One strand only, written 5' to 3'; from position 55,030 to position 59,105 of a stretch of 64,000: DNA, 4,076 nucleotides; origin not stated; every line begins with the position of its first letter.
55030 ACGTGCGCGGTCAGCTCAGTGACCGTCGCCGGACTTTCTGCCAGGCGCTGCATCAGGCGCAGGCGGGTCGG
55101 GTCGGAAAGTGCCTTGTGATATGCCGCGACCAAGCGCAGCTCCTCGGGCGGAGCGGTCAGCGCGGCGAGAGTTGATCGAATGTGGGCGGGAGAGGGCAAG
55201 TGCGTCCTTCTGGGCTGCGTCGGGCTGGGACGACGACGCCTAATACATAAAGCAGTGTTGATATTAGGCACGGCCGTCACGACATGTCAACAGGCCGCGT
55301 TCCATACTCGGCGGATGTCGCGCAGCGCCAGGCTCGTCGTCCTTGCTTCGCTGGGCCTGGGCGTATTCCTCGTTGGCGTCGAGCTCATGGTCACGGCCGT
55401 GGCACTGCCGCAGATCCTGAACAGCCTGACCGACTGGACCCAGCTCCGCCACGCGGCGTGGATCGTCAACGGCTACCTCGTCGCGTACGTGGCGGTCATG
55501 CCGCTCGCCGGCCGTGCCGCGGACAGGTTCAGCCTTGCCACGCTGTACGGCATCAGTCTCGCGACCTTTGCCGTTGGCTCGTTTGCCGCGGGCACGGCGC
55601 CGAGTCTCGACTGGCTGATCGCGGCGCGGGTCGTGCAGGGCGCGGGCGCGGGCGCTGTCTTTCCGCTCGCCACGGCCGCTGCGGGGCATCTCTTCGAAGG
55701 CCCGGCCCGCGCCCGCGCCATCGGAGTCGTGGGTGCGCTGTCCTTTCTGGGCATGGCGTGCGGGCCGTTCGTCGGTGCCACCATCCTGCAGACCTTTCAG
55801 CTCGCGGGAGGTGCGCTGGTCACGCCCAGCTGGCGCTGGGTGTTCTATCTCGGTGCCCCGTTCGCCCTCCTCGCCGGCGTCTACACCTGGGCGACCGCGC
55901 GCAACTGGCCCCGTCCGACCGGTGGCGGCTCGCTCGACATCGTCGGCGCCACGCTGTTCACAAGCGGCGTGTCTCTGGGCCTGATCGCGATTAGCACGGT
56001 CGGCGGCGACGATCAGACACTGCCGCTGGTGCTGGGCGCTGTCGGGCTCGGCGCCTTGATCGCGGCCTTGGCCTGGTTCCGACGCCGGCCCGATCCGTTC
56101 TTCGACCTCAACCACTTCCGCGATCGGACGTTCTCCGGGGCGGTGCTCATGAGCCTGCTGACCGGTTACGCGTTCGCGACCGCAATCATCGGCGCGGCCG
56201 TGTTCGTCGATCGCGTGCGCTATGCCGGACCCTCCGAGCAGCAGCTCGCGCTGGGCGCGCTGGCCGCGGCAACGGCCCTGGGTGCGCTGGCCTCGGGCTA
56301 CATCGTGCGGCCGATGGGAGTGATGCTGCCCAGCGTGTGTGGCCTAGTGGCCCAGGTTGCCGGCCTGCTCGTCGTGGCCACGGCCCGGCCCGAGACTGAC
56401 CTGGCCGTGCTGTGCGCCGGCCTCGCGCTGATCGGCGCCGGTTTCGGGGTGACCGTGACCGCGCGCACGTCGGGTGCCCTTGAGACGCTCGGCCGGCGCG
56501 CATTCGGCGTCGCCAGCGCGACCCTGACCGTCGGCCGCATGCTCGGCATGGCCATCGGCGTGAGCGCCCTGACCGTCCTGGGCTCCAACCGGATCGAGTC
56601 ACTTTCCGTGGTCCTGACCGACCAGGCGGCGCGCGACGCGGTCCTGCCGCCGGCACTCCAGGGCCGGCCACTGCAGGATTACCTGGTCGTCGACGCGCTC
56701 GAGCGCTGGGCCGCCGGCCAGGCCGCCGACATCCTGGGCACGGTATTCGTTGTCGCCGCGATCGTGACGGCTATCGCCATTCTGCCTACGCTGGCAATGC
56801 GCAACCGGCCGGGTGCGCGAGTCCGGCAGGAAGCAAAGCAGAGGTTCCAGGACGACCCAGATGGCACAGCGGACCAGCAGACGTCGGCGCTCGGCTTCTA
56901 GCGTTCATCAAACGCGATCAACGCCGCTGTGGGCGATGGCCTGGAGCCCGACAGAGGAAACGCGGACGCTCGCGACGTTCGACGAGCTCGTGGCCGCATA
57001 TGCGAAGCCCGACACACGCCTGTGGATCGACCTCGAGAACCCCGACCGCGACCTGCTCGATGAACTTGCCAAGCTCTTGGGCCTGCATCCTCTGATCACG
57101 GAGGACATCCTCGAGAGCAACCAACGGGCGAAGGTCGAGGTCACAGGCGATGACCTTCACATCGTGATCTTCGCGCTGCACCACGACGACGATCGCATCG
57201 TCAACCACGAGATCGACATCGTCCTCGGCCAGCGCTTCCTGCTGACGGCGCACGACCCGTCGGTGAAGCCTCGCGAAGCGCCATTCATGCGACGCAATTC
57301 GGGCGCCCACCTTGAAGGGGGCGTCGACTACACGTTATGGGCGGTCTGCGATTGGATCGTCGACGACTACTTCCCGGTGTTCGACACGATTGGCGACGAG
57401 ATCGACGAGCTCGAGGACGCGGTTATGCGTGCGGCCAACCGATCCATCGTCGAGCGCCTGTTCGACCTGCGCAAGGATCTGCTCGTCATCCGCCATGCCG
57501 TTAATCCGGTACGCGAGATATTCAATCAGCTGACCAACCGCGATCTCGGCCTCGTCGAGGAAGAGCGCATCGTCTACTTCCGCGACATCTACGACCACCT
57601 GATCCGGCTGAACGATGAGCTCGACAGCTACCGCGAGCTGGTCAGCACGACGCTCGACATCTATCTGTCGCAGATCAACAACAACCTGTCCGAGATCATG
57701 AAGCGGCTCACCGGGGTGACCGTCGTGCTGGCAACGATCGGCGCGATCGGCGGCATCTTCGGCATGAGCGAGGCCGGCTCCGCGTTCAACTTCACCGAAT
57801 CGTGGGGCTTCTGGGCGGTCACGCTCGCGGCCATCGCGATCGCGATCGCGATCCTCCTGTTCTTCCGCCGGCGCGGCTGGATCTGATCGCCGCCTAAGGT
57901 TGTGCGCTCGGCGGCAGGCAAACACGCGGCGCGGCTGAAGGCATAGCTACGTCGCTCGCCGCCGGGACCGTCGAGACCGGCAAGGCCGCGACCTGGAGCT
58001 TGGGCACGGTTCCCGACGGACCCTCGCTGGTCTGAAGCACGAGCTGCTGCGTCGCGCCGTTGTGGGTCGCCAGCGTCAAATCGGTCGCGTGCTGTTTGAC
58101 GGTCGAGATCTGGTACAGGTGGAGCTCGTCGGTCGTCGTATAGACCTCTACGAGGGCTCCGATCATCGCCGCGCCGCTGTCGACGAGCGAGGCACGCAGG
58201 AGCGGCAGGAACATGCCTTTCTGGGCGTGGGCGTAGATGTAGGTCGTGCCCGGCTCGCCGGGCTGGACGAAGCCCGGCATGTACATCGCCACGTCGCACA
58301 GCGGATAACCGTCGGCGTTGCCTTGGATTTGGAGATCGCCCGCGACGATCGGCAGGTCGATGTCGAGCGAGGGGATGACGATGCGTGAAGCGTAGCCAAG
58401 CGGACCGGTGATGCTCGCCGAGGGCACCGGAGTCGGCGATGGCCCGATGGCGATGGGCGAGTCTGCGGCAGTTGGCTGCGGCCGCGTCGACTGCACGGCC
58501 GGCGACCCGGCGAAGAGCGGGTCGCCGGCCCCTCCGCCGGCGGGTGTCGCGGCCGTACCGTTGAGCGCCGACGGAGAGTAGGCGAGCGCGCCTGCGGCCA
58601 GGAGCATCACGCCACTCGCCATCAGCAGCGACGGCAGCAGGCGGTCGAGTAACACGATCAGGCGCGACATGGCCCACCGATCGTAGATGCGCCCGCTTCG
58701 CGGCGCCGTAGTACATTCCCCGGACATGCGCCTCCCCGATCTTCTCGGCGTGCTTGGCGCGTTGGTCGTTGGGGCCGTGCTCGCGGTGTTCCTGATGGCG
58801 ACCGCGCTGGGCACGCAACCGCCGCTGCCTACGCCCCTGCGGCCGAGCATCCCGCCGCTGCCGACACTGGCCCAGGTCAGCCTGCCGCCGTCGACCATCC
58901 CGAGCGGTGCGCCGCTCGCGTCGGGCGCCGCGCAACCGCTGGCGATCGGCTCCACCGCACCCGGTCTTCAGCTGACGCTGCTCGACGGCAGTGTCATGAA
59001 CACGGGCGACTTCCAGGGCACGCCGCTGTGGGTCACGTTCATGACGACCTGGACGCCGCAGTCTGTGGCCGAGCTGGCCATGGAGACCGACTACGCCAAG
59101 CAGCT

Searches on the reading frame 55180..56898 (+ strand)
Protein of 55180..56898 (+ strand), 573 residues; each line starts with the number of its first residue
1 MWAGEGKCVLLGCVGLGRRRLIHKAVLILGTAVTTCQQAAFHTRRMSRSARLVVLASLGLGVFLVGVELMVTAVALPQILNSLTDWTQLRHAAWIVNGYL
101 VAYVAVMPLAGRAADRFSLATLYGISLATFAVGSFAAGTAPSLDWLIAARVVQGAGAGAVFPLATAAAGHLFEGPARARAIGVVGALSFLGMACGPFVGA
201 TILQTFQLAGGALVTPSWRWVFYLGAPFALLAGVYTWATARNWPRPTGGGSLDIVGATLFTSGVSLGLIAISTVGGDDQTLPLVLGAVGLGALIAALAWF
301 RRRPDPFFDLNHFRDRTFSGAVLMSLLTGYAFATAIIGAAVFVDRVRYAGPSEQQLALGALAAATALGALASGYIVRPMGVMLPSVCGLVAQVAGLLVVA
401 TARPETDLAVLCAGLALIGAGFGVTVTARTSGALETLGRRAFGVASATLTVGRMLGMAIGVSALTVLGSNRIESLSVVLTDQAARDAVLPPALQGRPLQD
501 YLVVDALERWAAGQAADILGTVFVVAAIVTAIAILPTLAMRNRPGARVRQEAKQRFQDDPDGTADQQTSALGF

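Call 26: search_protein_families(library=pfam, proteins=[window:55180-56898:+], max_evalue=0.01)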
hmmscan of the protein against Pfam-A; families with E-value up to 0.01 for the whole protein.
window:55180-56898:+ (573 aa): 1 family
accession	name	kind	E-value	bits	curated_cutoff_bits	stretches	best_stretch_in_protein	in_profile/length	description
PF07690.21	MFS_1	-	1.3e-35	123.4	33.4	1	59-460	2-346/347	Major Facilitator Superfamily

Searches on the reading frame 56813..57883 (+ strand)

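Call 26: search_protein_families(library=pfam, proteins=[window:56813-57883:+], max_evalue=0.01)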
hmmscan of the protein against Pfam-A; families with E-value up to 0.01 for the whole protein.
window:56813-57883:+ (357 aa): 2 families
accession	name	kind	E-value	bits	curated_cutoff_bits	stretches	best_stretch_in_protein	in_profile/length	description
PF01544.23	CorA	-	6.8e-58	196.7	27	1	70-353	5-292/292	CorA-like Mg2+ transporter protein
PF20990.2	DUF2207_C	-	0.006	16.7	33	1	265-352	106-186/247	Predicted membrane protein (DUF2207) C-terminal domain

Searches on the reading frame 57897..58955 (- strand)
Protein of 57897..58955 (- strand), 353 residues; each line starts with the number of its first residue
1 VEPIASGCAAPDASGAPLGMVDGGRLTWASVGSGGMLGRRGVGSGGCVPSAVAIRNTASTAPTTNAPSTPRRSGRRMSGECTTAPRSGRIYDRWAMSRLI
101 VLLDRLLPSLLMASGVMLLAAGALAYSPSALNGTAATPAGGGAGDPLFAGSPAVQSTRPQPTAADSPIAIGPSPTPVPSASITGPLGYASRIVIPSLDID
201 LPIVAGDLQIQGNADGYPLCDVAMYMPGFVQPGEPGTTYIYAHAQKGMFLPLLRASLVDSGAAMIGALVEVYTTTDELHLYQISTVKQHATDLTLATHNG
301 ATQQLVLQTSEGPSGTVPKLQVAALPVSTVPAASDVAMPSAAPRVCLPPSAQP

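Call 26: search_protein_families(library=pfam, proteins=[window:57897-58955:-], max_evalue=0.01)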
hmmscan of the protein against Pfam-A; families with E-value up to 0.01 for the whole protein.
window:57897-58955:- (353 aa): 1 family
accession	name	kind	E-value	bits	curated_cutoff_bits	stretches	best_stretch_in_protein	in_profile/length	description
PF04203.18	Sortase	-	6.4e-08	32.8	26.6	1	192-311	1-108/125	Sortase domain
